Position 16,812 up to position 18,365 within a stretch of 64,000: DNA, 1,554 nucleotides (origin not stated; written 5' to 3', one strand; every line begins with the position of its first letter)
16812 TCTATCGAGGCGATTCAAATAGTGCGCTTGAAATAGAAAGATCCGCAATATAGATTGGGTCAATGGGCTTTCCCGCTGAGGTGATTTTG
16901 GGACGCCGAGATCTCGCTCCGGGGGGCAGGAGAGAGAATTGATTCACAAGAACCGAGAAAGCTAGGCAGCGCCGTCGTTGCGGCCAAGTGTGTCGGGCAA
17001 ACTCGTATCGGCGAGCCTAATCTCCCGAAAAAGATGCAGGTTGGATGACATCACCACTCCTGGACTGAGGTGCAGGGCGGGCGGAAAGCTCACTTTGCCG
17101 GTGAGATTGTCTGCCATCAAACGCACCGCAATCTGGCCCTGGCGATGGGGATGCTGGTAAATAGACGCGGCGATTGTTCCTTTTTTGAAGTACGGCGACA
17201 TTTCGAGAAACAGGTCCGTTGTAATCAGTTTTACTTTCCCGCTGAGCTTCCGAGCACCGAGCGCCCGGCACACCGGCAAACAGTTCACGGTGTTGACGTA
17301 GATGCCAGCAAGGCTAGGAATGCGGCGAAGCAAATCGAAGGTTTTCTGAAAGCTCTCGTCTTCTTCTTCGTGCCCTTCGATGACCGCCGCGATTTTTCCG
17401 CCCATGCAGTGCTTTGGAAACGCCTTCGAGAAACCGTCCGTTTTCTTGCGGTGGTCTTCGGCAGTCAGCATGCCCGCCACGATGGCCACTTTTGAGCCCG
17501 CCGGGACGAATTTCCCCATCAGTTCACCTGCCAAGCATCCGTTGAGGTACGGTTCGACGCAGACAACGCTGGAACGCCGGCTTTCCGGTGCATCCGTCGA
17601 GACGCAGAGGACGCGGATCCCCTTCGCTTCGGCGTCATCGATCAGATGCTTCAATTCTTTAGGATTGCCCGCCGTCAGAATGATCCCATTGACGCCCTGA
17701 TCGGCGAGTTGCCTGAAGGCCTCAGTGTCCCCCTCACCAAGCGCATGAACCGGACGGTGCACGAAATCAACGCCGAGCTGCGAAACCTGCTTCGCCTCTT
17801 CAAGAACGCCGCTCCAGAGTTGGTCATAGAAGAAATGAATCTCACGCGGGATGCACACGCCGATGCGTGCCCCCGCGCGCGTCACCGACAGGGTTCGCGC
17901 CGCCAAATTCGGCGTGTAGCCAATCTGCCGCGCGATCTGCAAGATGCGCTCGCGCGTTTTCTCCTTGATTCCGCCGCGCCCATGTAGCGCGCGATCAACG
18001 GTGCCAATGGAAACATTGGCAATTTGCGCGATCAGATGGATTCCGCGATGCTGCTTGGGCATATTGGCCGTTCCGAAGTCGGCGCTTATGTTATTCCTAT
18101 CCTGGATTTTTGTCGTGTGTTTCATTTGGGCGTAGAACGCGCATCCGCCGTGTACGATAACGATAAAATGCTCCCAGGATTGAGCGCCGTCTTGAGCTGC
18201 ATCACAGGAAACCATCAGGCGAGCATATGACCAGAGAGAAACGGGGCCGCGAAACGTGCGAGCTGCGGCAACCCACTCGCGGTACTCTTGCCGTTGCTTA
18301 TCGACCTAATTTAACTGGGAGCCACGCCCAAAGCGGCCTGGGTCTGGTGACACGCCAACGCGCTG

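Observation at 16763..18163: Three-copy operator-like palindrome linking the LacI gene, the TonB-dependent receptor promoter and the distant GH3 gene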

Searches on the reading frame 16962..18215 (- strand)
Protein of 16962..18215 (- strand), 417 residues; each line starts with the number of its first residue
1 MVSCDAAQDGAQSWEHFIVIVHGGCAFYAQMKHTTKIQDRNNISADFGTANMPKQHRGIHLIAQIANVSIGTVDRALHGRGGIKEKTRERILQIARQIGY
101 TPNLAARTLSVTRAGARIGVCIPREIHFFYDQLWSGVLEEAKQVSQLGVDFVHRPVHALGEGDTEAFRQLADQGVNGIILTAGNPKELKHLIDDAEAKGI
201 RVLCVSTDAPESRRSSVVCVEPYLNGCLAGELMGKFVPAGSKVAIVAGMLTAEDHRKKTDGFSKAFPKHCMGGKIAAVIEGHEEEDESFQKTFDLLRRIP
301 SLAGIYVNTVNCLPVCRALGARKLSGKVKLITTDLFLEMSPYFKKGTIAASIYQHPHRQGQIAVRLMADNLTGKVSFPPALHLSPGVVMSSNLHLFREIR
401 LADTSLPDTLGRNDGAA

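Call 6: search_protein_families(library=pfam, proteins=[window:16962-18215:-])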
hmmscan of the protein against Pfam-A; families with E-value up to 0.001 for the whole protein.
window:16962-18215:- (417 aa): 3 families
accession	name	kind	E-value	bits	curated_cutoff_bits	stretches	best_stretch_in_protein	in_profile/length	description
PF13407.12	Peripla_BP_4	-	4.1e-46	158.1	35.1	1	118-374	1-257/258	Periplasmic binding protein domain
PF00356.27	LacI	-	7.1e-12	45.4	27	1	62-103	5-46/46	Bacterial regulatory proteins, lacI family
PF00532.27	Peripla_BP_1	-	5e-07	29.9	22.2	1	118-302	4-183/281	Periplasmic binding proteins and sugar binding domain of LacI family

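Call 11: find_related_loci(query=window:16965-18062:-, collection=genome_contigs, flank=10000)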
Query window:16965-18062:- (366 aa) in genome_contigs; peptide patterns used: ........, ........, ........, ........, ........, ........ (x = any residue, [..] = any of these).
340 stretches matched a pattern; 269 encode a relative of the query (tblastn E <= 1e-3); the best 80 are kept; 80 distinct loci.
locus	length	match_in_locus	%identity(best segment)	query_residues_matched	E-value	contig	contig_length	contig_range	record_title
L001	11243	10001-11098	98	1-366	0e+0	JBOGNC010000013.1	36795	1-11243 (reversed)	MAG: Candidatus Acidiferrales bacterium isolate SE1505_metabat2.bin.49 NODE_80_length_36795_cov_5.404003, whole genome s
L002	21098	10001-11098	97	1-366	0e+0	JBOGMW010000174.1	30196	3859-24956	MAG: Candidatus Acidiferrales bacterium isolate TC-S_metawrap_bin.120 k127_2429026, whole genome shotgun sequence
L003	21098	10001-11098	96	1-366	0e+0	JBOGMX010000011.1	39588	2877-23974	MAG: Candidatus Acidiferrales bacterium isolate TC-S_metabat2.bin.184 k127_1382447, whole genome shotgun sequence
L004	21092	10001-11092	88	2-365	0e+0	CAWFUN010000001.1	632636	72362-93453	MAG: Terriglobia bacterium isolate MFD05377.bin.2.35 genome assembly, contig: contig_106706, whole genome shotgun sequen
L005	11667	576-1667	87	2-365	0e+0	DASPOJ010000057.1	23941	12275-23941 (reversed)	MAG TPA_asm: Candidatus Methylomirabilota bacterium isolate SMAG_U12144 k141_1447624, whole genome shotgun sequence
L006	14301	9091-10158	87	3-358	0e+0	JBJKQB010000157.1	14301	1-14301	MAG: Candidatus Acidiferrales bacterium isolate Bin_22 S1Ck127_2106966_flag_0_multi_7.4455_len_14301, whole genome shotg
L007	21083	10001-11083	82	1-361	0e+0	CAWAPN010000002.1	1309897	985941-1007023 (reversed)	MAG: Candidatus Acidoferrales bacterium isolate MFD04463.bin.1.172 genome assembly, contig: contig_14457, whole genome s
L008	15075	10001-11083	81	1-361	0e+0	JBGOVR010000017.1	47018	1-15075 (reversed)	MAG: Candidatus Acidiferrum sp. isolate OBJ_0618_7090110_110 k141_1369064_length_47018_cov_20.0572, whole genome shotgun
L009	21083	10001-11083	82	1-361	0e+0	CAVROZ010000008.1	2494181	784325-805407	MAG: Candidatus Acidoferrales bacterium isolate MFD01138.bin.1.51 genome assembly, contig: contig_4753, whole genome sho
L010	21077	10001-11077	80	1-359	0e+0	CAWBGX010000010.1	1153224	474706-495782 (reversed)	MAG: uncultured Acidobacteriota bacterium isolate MFD06714.bin.2.146 genome assembly, contig: contig_37039, whole genome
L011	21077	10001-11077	81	1-359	0e+0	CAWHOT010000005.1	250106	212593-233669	MAG: uncultured Acidobacteriaceae bacterium isolate MFD09222.bin.1.228 genome assembly, contig: contig_91850, whole geno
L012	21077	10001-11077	79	1-359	0e+0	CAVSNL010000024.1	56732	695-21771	MAG: uncultured Acidobacteriota bacterium isolate MFD03346.bin.2.71 genome assembly, contig: contig_23544, whole genome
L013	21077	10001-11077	81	1-359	0e+0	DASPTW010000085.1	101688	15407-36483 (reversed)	MAG TPA_asm: Candidatus Acidoferrum sp. isolate SMAG_U12287 k141_183322, whole genome shotgun sequence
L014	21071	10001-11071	82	1-357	0e+0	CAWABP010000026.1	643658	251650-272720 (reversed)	MAG: Candidatus Acidoferrales bacterium isolate MFD05377.bin.1.115 genome assembly, contig: contig_85097, whole genome s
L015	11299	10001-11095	80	1-365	0e+0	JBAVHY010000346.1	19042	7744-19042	MAG: Candidatus Acidiferrum sp. isolate MFD02551_ilm_asm_bin5 k127_196431, whole genome shotgun sequence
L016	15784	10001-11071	81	1-357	0e+0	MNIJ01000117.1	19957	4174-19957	MAG: Acidobacteria bacterium 13_1_20CM_58_21 13_1_20cm_full_scaffold_58, whole genome shotgun sequence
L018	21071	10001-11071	81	1-357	0e+0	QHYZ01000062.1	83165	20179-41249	MAG: Acidobacteria bacterium isolate gp2 AA104 14_0929_09_30cm_scaffold_56_curated, whole genome shotgun sequence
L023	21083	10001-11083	79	1-361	0e+0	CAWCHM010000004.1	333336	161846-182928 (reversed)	MAG: uncultured Acidobacteriota bacterium isolate MFD09368.bin.2.160 genome assembly, contig: contig_16299, whole genome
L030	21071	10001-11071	80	1-357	0e+0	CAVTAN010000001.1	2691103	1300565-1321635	MAG: uncultured Acidobacteriota bacterium isolate MFD04580.bin.2.97 genome assembly, contig: contig_11487, whole genome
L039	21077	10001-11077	79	1-359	0e+0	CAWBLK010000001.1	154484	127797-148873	MAG: uncultured Acidobacteriaceae bacterium isolate MFD04434.bin.2.22 genome assembly, contig: contig_13510, whole genom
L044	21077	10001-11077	76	1-359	0e+0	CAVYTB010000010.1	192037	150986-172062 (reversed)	MAG: Candidatus Acidoferrales bacterium isolate MFD05521.bin.1.74 genome assembly, contig: contig_7210, whole genome sho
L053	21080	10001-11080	78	3-362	0e+0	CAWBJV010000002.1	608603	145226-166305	MAG: uncultured Acidobacteriaceae bacterium isolate MFD03346.bin.1.68 genome assembly, contig: contig_11231, whole genom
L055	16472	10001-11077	78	1-359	0e+0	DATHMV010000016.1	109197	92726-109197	MAG TPA_asm: Candidatus Aquilonibacter sp. isolate SMAG_U12641 k141_912168, whole genome shotgun sequence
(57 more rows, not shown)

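Call 20: search_protein_families(library=pfam, proteins=[L039:4329-6845:-, L011:16994-18175:+, L053:17600-18802:+, L023:6913-9585:-, L055:4051-6750:-, L014:8756-9859:-, L016:8354-9337:-, L018:8061-9233:-, L006:10878-12137:+, L044:7119-8168:+], max_evalue=0.00001)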
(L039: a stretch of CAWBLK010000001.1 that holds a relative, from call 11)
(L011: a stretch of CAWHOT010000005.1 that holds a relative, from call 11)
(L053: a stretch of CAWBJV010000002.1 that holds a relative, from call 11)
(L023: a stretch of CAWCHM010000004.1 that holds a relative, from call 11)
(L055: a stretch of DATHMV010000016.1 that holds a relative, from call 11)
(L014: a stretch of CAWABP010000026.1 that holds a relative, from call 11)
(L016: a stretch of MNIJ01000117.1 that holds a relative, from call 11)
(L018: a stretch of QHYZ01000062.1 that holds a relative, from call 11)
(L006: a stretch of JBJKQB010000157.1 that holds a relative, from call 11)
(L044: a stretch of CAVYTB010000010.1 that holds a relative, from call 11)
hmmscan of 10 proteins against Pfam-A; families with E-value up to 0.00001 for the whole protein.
L039:4329-6845:- (838 aa): 3 families
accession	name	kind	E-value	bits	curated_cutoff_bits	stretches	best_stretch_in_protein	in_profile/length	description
PF07488.18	Glyco_hydro_67M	-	5.2e-145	483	23.5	1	153-475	4-326/326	Glycosyl hydrolase family 67 middle domain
PF07477.17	Glyco_hydro_67C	-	4e-92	308.2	27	1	477-699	2-222/223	Glycosyl hydrolase family 67 C-terminus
PF03648.19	Glyco_hydro_67N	-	8.4e-23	81.3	24.3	1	29-146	1-119/120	Glycosyl hydrolase family 67 N-terminus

L011:16994-18175:+ (393 aa): 1 family
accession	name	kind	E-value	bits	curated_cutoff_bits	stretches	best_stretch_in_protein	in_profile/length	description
PF01263.26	Aldose_epim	-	4e-94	315.8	27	1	62-385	1-298/299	Aldose 1-epimerase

L053:17600-18802:+ (400 aa): 1 family
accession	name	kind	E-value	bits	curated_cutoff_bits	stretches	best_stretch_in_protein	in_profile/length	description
PF01263.26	Aldose_epim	-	1.1e-94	317.6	27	1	71-393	2-298/299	Aldose 1-epimerase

L023:6913-9585:- (890 aa): 4 families
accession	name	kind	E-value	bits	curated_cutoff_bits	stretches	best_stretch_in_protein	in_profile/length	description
PF01915.27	Glyco_hydro_3_C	-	1.7e-59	201.6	31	1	387-757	1-199/200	Glycosyl hydrolase family 3 C-terminal domain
PF00933.27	Glyco_hydro_3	-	6.7e-45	154.3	27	1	81-345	70-314/316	Glycosyl hydrolase family 3 N terminal domain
PF07691.17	PA14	-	5.5e-28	98.1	24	1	475-608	2-144/147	PA14 domain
PF14310.12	Fn3-like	-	1.7e-19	70.1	25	1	795-861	1-69/71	Fibronectin type III-like domain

L055:4051-6750:- (899 aa): 3 families
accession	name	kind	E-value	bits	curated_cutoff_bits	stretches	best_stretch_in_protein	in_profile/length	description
PF07488.18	Glyco_hydro_67M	-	6e-148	492.7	23.5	1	182-506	2-326/326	Glycosyl hydrolase family 67 middle domain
PF07477.17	Glyco_hydro_67C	-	7.6e-91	304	27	1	508-730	2-222/223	Glycosyl hydrolase family 67 C-terminus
PF03648.19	Glyco_hydro_67N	-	2.3e-22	79.9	24.3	1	56-177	1-119/120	Glycosyl hydrolase family 67 N-terminus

L014:8756-9859:- (367 aa): 0 families

L016:8354-9337:- (327 aa): 1 family
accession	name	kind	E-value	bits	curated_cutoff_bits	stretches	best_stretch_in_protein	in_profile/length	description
PF01261.30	AP_endonuc_2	-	1.4e-22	81.1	31.1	1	13-228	30-228/249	Xylose isomerase-like TIM barrel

L018:8061-9233:- (390 aa): 1 family
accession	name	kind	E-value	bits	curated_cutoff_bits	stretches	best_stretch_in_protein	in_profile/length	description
PF01261.30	AP_endonuc_2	-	4.2e-24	86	31.1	1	50-291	7-228/249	Xylose isomerase-like TIM barrel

L006:10878-12137:+ (419 aa): 3 families
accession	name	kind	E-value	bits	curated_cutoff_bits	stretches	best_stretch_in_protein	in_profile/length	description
PF03572.23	Peptidase_S41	-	2.2e-38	131.8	24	1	208-370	1-165/165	Peptidase family S41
PF17820.7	PDZ_6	-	3.2e-06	27.2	27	1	122-169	4-49/54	PDZ domain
PF00595.29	PDZ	-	5.5e-06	27.1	23.2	0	107-169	12-77/81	PDZ domain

L044:7119-8168:+ (349 aa): 0 families
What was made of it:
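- GH3+PA14, GH67 and aldose epimerase (call 20).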

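Call 28: search_solved_structures(query=window:16965-18062:-, max_evalue=0.00001, show_alignments=1)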
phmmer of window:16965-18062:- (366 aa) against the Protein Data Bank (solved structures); distinct sequences matched with E-value up to 0.00001: 56.
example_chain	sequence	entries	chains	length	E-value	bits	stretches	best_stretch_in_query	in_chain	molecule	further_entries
6gq0_A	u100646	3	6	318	8.8e-26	93.8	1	67-339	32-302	Putative sugar binding protein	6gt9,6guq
5hqj_A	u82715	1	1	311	5e-17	65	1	71-342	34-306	Periplasmic binding protein/LacI transcriptional regulator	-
1rzr_G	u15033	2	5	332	8.1e-16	61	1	8-260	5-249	Glucose-resistance amylase regulator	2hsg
2qvc_A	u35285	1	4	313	1.2e-15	60.5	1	68-337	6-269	Sugar ABC transporter, periplasmic sugar-binding protein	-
2h3h_A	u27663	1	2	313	1.3e-15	60.3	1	69-337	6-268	Sugar ABC transporter, periplasmic sugar-binding protein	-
1zvv_A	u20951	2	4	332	1.7e-15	60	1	8-260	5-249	Glucose-resistance amylase regulator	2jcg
3c6q_B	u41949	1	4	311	4.1e-15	58.7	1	69-337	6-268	Sugar ABC transporter, periplasmic sugar-binding protein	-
7x0p_A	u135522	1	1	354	1.2e-13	53.9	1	69-309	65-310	CbpD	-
3bil_A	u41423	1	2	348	2.4e-13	52.9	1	11-320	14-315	Probable LacI-family transcriptional regulator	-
5xsd_A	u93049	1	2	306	8.2e-13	51.1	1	96-325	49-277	Periplasmic binding protein/LacI transcriptional regulator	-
5xsj_X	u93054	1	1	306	1.1e-12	50.7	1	96-325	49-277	Periplasmic binding protein/LacI transcriptional regulator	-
5xss_X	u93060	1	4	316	1.2e-12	50.6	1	96-325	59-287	Periplasmic binding protein/LacI transcriptional regulator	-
7e5w_A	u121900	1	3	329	2e-12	49.8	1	8-218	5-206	Catabolite control protein A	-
3oqo_A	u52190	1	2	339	2.4e-12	49.6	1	8-232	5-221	Catabolite control protein A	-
3oqm_A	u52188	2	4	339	2.4e-12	49.6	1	8-232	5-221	Catabolite control protein A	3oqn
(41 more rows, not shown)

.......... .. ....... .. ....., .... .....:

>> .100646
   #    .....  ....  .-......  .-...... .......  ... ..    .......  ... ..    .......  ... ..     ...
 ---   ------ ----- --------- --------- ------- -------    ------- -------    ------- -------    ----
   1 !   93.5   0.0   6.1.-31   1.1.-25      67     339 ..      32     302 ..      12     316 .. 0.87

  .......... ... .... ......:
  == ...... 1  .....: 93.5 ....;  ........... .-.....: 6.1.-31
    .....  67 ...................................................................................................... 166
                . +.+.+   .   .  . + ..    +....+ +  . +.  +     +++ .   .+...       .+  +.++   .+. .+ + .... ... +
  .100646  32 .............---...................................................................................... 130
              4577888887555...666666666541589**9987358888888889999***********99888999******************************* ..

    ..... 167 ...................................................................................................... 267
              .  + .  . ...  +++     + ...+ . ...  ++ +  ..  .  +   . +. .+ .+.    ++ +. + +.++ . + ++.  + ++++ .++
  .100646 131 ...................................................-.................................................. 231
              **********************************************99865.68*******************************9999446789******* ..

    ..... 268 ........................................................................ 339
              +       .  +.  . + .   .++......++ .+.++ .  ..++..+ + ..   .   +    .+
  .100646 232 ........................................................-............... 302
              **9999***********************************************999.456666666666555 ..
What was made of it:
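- On LacI/GalR-family repressor with cognate operator: PDB sequence matches to sugar-binding proteins and LacI-family regulators (call 28).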
